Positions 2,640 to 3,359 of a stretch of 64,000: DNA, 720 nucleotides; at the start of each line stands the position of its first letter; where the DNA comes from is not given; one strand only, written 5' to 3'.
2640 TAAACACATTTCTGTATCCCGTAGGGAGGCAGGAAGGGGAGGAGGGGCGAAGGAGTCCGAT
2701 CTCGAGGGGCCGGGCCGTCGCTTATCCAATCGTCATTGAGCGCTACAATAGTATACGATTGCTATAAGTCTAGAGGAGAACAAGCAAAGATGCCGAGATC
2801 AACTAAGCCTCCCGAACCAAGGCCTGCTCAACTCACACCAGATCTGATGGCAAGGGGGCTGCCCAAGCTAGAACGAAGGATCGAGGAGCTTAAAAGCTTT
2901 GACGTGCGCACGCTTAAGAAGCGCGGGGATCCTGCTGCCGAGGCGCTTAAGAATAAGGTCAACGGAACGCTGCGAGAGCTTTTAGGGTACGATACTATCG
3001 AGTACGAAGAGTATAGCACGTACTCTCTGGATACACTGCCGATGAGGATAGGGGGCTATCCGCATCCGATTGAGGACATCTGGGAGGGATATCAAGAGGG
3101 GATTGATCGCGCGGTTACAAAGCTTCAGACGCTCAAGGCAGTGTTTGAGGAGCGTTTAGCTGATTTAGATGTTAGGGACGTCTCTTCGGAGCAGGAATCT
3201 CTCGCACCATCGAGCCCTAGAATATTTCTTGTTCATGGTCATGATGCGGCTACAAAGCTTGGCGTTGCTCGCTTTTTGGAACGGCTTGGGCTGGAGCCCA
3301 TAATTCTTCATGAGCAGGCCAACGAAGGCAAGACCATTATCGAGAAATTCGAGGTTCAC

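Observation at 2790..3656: Low-GC stand-alone TIR-like/SLOG (COG4271-type) protein in the island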

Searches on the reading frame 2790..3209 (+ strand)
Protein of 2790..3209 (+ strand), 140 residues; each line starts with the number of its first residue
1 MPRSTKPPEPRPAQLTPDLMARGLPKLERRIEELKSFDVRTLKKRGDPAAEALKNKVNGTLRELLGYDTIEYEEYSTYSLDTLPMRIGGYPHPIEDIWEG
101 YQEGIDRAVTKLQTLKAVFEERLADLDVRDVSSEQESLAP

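Call 53: predict_structure(alignment_id=A3)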
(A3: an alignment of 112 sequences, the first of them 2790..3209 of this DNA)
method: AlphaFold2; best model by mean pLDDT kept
length: 140 residues; sequences in the alignment: 112
mean_pLDDT: 91.7   pTM: 0.82
mean pLDDT of the five models: 91.7, 90.9, 90.9, 90.5, 89.8
residues with pLDDT >= 90: 109; 70-90: 18; 50-70: 13; < 50: 0
segments of 3 or more residues with pLDDT < 50: none
pLDDT, mean of each block of 10 residues (from residue 1): 73 95 98 98 96 98 96 97 88 95 98 98 89 62
secondary structure, 60 per line:
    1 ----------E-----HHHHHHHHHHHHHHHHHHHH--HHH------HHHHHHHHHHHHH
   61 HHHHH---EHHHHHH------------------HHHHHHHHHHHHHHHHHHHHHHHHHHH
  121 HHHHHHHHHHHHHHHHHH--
elements in order: H17-36 H48-65 H70-75 H94-138

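Call 57: fold_search(model_id=the predicted structure, library=pdb)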
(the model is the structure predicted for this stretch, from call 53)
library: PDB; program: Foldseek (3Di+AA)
matches with E <= 10: 159; with E <= 0.001: 0
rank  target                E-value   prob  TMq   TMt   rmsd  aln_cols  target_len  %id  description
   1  2jx0_MODEL_1_A        2.1e-01  0.87  0.46  0.48   6.9       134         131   11  The paxillin-binding domain (PBD) of G Protein Coupled Receptor (GPCR)-kinase (GRK) interacting protein 1 (GIT (released 2008-04-29)
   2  1m62_MODEL_1_A        3.6e-01  0.63  0.29  0.45  13.9        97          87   18  Solution structure of the BAG domain from BAG4/SODD (released 2002-07-24)
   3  5jtg_E                4.8e-01  0.23  0.26  0.13  18.4       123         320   16  Crystal structure of Thermotoga maritima mutant D89K/D253K (released 2017-01-25)
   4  5jtg_B                5.6e-01  0.23  0.28  0.14  18.9       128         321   13  Crystal structure of Thermotoga maritima mutant D89K/D253K (released 2017-01-25)
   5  4ev6_E                5.6e-01  0.18  0.27  0.13  19.0       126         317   17  The complete structure of CorA magnesium transporter from Methanocaldococcus jannaschii (released 2012-10-31)
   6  8rgx_A                6.3e-01  0.47  0.38  0.45   6.0       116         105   17  Cryo-EM structure of the Bacterial Proteasome Activator Bpa of Mycobacterium tuberculosis (released 2025-04-02)
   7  9m08_C                7.1e-01  0.25  0.32  0.29  10.0       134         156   14  Structure of outer membrane lipoprotein QseG and histidine kinase QseE complex (released 2025-11-19)
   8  5jtg_A                7.5e-01  0.18  0.26  0.13  18.3       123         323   16  Crystal structure of Thermotoga maritima mutant D89K/D253K (released 2017-01-25)
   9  3cex_A                8.0e-01  0.14  0.24  0.20   9.5       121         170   13  Crystal structure of the conserved protein of locus EF_3021 from Enterococcus faecalis (released 2008-05-13)
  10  8tme_A                8.9e-01  0.18  0.27  0.13  17.6       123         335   15  Cryo-EM structure of CorA in complex with conformation-specific synthetic antibody C18 and 100 uM MgCl2, State MG0.1-1 (released 2025-02-12)
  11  5jrw_C                1.1e+00  0.16  0.27  0.13  18.2       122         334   15  Crystal structure of Thermotoga maritima mutant D89R/D253R (released 2017-01-25)
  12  2iub_C                1.1e+00  0.14  0.27  0.13  18.4       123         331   15  Crystal structure of a divalent metal ion transporter CorA at 2.9 A resolution. (released 2006-08-03)
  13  2iub_I                1.1e+00  0.14  0.27  0.13  18.4       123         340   15  Crystal structure of a divalent metal ion transporter CorA at 2.9 A resolution. (released 2006-08-03)
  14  2iub_J                1.2e+00  0.14  0.26  0.13  18.3       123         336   16  Crystal structure of a divalent metal ion transporter CorA at 2.9 A resolution. (released 2006-08-03)
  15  2iub_F                1.2e+00  0.14  0.26  0.13  18.3       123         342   16  Crystal structure of a divalent metal ion transporter CorA at 2.9 A resolution. (released 2006-08-03)
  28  6r9b_F                2.0e+00  0.08  0.20  0.25  11.6       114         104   10  Cryo-EM structure of bacterial RNAP with a DNA mimic protein Ocr from T7 phage (released 2020-02-26)
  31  6xxv_F                2.2e+00  0.08  0.24  0.30  17.0       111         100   14  Crystal Structure of a computationally designed Immunogen S2_1.2 in complex with its elicited antibody C57 (released 2020-04-22)
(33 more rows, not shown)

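Call 60: find_homologous_proteins(query=A4, max_evalue=0.001)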
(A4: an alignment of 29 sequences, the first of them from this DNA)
Query A4 (29 sequences) (132 aa, profile of the alignment): 82 proteins with E <= 0.001 among 3637 candidates.
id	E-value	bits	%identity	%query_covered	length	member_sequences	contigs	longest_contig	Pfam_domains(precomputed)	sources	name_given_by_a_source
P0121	1.3e-49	185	54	87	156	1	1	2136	-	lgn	-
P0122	2.4e-45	171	49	96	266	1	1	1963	PF09509.16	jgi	jgi:uncharacterized protein (TIGR02391 family)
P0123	2.9e-44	168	45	96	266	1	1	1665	PF09509.16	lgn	-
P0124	2.8e-43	165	42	100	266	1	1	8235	PF09509.16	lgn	-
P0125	2.4e-42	162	40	95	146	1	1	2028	-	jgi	-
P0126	4.6e-40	154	44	93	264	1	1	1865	PF09509.16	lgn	-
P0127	6.5e-39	150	45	86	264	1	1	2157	PF09509.16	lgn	-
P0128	3.3e-37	145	44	95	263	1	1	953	PF09509.16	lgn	-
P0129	4.3e-37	145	38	93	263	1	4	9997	PF09509.16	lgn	-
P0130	2.4e-36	142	38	95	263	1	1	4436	PF09509.16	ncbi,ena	-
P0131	2.4e-36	142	36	93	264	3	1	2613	PF09509.16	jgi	jgi:uncharacterized protein (TIGR02391 family)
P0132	6.9e-36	141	38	85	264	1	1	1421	PF09509.16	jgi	jgi:uncharacterized protein (TIGR02391 family)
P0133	1.4e-34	136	34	86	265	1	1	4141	PF09509.16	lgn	-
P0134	1.9e-33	133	34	93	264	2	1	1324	PF09509.16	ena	-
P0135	8.0e-33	131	37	94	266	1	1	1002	PF10137.15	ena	-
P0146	7.1e-29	118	34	89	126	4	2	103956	-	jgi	-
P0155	4.8e-25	106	27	94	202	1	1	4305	PF10137.15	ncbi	-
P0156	5.7e-25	105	35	95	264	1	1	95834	PF09509.16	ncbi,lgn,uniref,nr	ncbi:TIGR02391 family protein [Bradyrhizobium liaoningense]|uniref:TIGR02391 family protein n=1 Tax=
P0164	7.1e-23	99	35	95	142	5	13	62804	-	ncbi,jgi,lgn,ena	jgi:hypothetical protein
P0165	1.4e-22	98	27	79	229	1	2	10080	PF10137.15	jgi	jgi:hypothetical protein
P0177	1.7e-17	81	24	77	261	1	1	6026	PF10137.15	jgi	jgi:predicted nucleotide-binding protein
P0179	8.1e-17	79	29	79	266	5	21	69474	PF09509.16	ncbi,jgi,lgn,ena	ncbi:MAG: TIGR02391 family protein [Candidatus Sulfotelmatobacter sp.]|jgi:uncharacterized protein (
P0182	1.1e-16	79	26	79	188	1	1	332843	-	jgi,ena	jgi:hypothetical protein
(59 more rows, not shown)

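Call 61: search_protein_families(library=pfam, proteins=[P0122, P0124, P0156, P0179, P0121, P0164, P0146, P0135, P0182], max_evalue=0.01)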
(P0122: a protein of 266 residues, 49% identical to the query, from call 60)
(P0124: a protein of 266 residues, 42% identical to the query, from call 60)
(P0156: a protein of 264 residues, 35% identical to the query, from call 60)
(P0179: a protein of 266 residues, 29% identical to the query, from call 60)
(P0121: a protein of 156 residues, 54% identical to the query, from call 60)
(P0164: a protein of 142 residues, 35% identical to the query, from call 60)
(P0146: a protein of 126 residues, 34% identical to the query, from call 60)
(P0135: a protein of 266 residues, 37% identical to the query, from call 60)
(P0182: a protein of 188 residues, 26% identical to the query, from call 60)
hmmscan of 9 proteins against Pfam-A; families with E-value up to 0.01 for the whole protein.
P0122 (266 aa): 1 family
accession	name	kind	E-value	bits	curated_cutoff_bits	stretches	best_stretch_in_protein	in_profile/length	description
PF09509.15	Hypoth_Ymh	-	3.1e-28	98.5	25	1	142-261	2-118/119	Protein of unknown function (Hypoth_ymh)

P0124 (266 aa): 1 family
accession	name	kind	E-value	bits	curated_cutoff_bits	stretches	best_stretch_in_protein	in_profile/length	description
PF09509.15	Hypoth_Ymh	-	1.4e-28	99.6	25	1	142-261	2-118/119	Protein of unknown function (Hypoth_ymh)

P0156 (264 aa): 1 family
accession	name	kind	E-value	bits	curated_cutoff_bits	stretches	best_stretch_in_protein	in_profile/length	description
PF09509.15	Hypoth_Ymh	-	2.3e-32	111.8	25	1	143-259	2-119/119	Protein of unknown function (Hypoth_ymh)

P0179 (266 aa): 1 family
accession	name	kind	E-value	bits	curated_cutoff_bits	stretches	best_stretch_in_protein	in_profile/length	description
PF09509.15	Hypoth_Ymh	-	3.9e-28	98.2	25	1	141-257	2-118/119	Protein of unknown function (Hypoth_ymh)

P0121 (156 aa): 0 families

P0164 (142 aa): 0 families

P0146 (126 aa): 0 families

P0135 (266 aa): 1 family
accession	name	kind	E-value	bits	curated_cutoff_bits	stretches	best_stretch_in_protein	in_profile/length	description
PF10137.14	CAP12-PCTIR_TIR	-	1.8e-27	96.1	24.7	1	159-247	1-89/119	CAP12/Pycsar effector protein, TIR domain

P0182 (188 aa): 1 family
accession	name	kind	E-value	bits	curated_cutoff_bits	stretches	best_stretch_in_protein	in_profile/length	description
PF09509.15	Hypoth_Ymh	-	5.4e-05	23.5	25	1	141-188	2-48/119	Protein of unknown function (Hypoth_ymh)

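Call 62: search_protein_families(library=padloc, proteins=[P0122, P0124, P0156, P0179, P0121, P0164, P0146, P0135, P0182], max_evalue=0.01)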
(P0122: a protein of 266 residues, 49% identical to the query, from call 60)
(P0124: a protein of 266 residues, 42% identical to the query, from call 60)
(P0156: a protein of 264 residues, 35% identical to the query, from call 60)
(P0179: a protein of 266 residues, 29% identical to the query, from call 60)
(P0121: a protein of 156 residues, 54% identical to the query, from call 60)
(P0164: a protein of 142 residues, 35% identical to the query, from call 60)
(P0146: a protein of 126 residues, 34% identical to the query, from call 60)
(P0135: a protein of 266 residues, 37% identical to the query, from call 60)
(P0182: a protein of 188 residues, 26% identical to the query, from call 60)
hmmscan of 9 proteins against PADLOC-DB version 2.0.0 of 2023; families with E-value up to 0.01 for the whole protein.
P0122 (266 aa): 4 families
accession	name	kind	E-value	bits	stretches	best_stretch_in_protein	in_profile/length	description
PDLC03987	PD-Lambda-3_B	-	8e-11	39.7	1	147-264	146-262/270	-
PDLC02412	Aga_HEPN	-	3.2e-08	31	1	142-260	253-374/382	Class II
PDLC05005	PDC-S35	-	3.4e-06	25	1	24-127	7-103/264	-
PDLC03988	PD-Lambda-3_B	-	0.0012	16.3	1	159-222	158-217/222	-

P0124 (266 aa): 4 families
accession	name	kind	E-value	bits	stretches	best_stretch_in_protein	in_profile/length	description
PDLC03987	PD-Lambda-3_B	-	1.1e-13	49.1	1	153-264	152-262/270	-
PDLC02412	Aga_HEPN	-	4.5e-11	40.4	1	143-240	254-349/382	Class II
PDLC05005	PDC-S35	-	2.1e-08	32.2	1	24-129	7-104/264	-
PDLC03988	PD-Lambda-3_B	-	1.4e-05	22.6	1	158-222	157-217/222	-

P0156 (264 aa): 3 families
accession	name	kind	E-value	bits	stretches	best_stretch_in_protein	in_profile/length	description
PDLC03987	PD-Lambda-3_B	-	1.2e-15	55.5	1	140-263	138-264/270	-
PDLC02412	Aga_HEPN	-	1.1e-13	48.9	1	143-257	253-374/382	Class II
PDLC03988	PD-Lambda-3_B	-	9.6e-07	26.4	1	144-219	142-217/222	-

P0179 (266 aa): 4 families
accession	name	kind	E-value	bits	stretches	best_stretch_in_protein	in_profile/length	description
PDLC02412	Aga_HEPN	-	8.7e-17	59.2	1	132-258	244-376/382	Class II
PDLC03987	PD-Lambda-3_B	-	2.7e-11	41.3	1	141-263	141-265/270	-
PDLC03988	PD-Lambda-3_B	-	5.5e-06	23.9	1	142-217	142-216/222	-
PDLC05005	PDC-S35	-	0.0045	14.7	1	25-125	6-102/264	-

P0121 (156 aa): 1 family
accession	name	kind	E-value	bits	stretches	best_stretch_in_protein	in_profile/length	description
PDLC05005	PDC-S35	-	4.2e-05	21.4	1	24-128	6-103/264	-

P0164 (142 aa): 0 families

P0146 (126 aa): 1 family
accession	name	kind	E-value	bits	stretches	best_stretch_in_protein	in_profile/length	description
PDLC05005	PDC-S35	-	3.8e-06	24.8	1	24-123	6-98/264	-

P0135 (266 aa): 8 families
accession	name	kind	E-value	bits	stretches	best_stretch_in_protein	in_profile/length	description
PDLC05005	PDC-S35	-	3.1e-50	169.3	1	25-242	7-203/264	-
PDLC05007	PDC-S35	-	8e-41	138.5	1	54-242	29-218/278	-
PDLC05004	PDC-S35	-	1.1e-39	134.7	1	95-242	64-205/265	-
PDLC05006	PDC-S35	-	4e-36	122.6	1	144-249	69-176/231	-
PDLC05003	PDC-S35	-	5.6e-32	109.2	1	137-244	78-182/245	-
PDLC00731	Effector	-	9.1e-05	19.6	1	172-243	170-241/306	TIR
PDLC00729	Effector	-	0.0031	15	1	170-242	17-89/310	TIR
PDLC00732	Effector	-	0.0057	13.6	0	196-243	191-237/301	TIR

P0182 (188 aa): 2 families
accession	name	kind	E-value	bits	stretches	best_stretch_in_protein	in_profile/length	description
PDLC02412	Aga_HEPN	-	7.4e-09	33.1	1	130-180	242-292/382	Class II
PDLC05005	PDC-S35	-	0.00037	18.3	1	26-124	7-101/264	-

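Call 66: search_protein_families(library=pfam, alignment_id=A4, max_evalue=5)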
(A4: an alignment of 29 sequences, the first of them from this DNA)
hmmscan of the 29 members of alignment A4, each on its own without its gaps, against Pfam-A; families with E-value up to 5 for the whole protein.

A. member 1, seq(132 aa): 1 family
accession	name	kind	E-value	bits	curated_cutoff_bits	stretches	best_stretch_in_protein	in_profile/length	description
PF00458.25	WHEP-TRS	-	0.061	13.8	32.5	1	104-121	24-41/53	WHEP-TRS domain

B. families by the number of members that match (of 29 scanned): 27 families (the first 25 are shown)
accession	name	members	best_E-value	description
PF18433.6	DUF5610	2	0.001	Domain of unknown function (DUF5610)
PF00157.23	Pou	2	0.037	Pou domain - N-terminal to homeobox domain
PF05531.17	NPV_P10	2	0.068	Nucleopolyhedrovirus P10 protein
PF07697.16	7TMR-HDED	2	0.087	7TM-HD extracellular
PF16326.10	ABC_tran_CTD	2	0.14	ABC transporter C-terminal domain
PF23289.1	Spectrin_5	1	0.0046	Guanine nucleotide exchange factor DBS-like, spectrin-like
PF09177.16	STX6_10_61_N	1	0.02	Syntaxin 6/10/61, N-terminal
PF00992.25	Troponin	1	0.022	Troponin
PF23854.1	DUF7217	1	0.028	Domain of unknown function (DUF7217)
PF00458.25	WHEP-TRS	1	0.061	WHEP-TRS domain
PF10473.14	CENP-F_leu_zip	1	0.081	Leucine-rich repeats of kinetochore protein Cenp-F/LEK1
PF01454.25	MAGE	1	0.096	MAGE homology domain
PF16526.10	CLZ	1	0.097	C-terminal leucine zipper domain of cyclic nucleotide-gated channels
PF05377.16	FlaC_arch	1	0.12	Flagella accessory protein C (FlaC)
PF00836.24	Stathmin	1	0.13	Stathmin family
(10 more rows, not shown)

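Call 69: find_encoding_contigs(protein=P0164, flank=5000, max_places=4)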
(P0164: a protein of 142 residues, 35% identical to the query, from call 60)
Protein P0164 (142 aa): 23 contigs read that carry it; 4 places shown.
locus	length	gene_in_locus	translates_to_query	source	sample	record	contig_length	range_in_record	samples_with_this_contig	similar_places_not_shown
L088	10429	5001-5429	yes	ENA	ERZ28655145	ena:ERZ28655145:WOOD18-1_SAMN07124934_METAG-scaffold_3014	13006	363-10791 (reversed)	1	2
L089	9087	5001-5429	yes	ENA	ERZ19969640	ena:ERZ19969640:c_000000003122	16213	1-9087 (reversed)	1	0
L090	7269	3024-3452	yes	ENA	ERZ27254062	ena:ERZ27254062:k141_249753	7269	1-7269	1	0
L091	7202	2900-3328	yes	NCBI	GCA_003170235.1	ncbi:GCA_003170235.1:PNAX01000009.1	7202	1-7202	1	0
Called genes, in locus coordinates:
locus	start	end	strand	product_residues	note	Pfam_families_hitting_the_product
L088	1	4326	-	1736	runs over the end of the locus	PF21142:A2M_bMG2, PF11974:bMG3, PF01835:MG2, PF17972:bMG5, PF17962:bMG6, PF07703:A2M_BRD, PF00207:A2M (weak), PF17973:bMG10, +1 more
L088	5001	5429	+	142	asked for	-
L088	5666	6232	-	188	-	PF15956:DUF4760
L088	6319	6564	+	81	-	-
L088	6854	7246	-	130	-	-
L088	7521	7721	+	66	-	-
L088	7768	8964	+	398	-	-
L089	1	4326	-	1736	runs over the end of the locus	PF21142:A2M_bMG2, PF11974:bMG3, PF01835:MG2, PF17972:bMG5, PF17962:bMG6, PF07703:A2M_BRD, PF00207:A2M (weak), PF17973:bMG10, +1 more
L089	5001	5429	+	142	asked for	-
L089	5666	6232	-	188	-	PF15956:DUF4760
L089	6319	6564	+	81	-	-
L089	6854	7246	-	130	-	-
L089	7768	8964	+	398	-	-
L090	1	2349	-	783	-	?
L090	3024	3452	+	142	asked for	-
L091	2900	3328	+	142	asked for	-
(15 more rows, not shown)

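Call 70: find_encoding_contigs(protein=P0146, flank=5000, max_places=2)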
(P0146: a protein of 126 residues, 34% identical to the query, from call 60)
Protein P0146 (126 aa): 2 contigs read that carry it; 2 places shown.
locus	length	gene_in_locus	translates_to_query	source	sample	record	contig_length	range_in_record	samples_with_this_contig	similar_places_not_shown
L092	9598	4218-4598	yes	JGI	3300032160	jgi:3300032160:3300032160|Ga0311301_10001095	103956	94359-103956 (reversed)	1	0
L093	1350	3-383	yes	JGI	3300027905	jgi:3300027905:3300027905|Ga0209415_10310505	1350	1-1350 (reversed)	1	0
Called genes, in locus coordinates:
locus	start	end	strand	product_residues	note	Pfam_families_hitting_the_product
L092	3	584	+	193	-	?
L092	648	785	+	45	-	-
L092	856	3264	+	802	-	PF02190:LON_substr_bdg, PF00004:AAA, PF07728:AAA_5, PF22667:Lon_lid, PF05362:Lon_C, PF13541:ChlI (weak)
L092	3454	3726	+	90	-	PF00216:Bac_DNA_binding, PF18291:HU-HIG (weak)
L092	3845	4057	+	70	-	-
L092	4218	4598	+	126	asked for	-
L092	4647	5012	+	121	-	PF09509:Hypoth_Ymh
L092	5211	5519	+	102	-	-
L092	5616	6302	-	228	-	PF07505:DUF5131, PF17338:GP88 (weak)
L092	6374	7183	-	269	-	-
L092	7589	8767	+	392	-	PF00561:Abhydrolase_1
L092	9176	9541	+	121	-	PF00507:Oxidored_q4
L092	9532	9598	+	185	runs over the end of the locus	PF01058:Oxidored_q6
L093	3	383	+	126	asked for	?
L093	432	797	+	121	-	PF09509:Hypoth_Ymh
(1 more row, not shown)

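Call 71: find_encoding_contigs(protein=P0156, flank=6000, max_places=2)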
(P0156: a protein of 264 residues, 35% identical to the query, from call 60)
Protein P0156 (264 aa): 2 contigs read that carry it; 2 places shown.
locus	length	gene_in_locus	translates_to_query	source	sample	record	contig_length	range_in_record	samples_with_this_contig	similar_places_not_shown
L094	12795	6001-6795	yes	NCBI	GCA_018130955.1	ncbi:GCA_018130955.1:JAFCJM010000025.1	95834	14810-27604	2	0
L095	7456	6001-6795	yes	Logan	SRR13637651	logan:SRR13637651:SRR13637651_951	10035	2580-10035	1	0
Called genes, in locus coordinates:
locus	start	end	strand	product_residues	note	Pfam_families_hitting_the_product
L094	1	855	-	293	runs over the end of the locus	PF06114:Peptidase_M78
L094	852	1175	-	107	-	PF13560:HTH_31, PF12844:HTH_19 (weak), PF01381:HTH_3, PF13443:HTH_26 (weak)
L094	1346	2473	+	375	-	-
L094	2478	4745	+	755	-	PF14457:Prok-E2_A, PF00899:ThiF, PF14464:Prok-JAB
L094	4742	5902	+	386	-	PF01734:Patatin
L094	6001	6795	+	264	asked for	PF09509:Hypoth_Ymh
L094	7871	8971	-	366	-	PF26345:ScoMcrA_N (weak)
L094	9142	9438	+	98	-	PF05930:Phage_AlpA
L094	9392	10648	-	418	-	PF13356:Arm-DNA-bind_3, PF22022:Phage_int_M, PF00589:Phage_integrase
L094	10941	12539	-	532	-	PF00117:GATase, PF02540:NAD_synthase (weak), PF03054:tRNA_Me_trans (faint), PF00958:GMP_synt_C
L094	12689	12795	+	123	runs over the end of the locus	PF07366:SnoaL (weak), PF12680:SnoaL_2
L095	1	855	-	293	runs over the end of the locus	PF06114:Peptidase_M78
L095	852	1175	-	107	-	PF13560:HTH_31, PF12844:HTH_19 (weak), PF01381:HTH_3, PF13443:HTH_26 (weak)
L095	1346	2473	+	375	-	-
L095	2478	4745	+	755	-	PF14457:Prok-E2_A, PF00899:ThiF, PF14464:Prok-JAB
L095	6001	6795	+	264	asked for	PF09509:Hypoth_Ymh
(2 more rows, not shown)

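Call 72: search_protein_representatives(alignment_id=A4)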
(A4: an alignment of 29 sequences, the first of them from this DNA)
Query: 29 sequences, 132 profile positions. Proteins with E-value up to 0.001 (for the whole library): 1596; up to 1e-10: 1054; up to 1e-30: 71. The best 150 are listed.
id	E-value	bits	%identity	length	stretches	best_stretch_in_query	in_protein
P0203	4.6e-111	382.3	-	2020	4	6-128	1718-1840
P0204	4.0e-87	304.9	-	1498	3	20-130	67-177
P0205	3.8e-86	301.7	-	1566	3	18-130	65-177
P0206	7.1e-86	300.8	-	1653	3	27-130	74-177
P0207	9.2e-86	300.4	-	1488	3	8-129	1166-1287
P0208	3.7e-85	298.5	-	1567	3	5-125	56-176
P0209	2.9e-72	256.8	-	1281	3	6-130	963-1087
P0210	3.7e-72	256.4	-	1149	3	8-128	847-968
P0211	1.9e-71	254.1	-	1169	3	8-129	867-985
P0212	3.3e-71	253.3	-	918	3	11-129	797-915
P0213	9.8e-59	213.0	-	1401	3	11-129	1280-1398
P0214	2.9e-57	208.2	-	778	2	26-127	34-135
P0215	5.1e-57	207.4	-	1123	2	21-126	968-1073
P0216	8.4e-53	193.8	-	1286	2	8-129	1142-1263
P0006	1.5e-52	192.9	-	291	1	1-130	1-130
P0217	8.1e-51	187.4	-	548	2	7-130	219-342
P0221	1.4e-44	167.2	-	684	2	18-129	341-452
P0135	2.5e-33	130.8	-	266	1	1-128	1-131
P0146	2.3e-29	118.0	-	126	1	2-124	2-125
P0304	5.7e-28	113.4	-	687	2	4-127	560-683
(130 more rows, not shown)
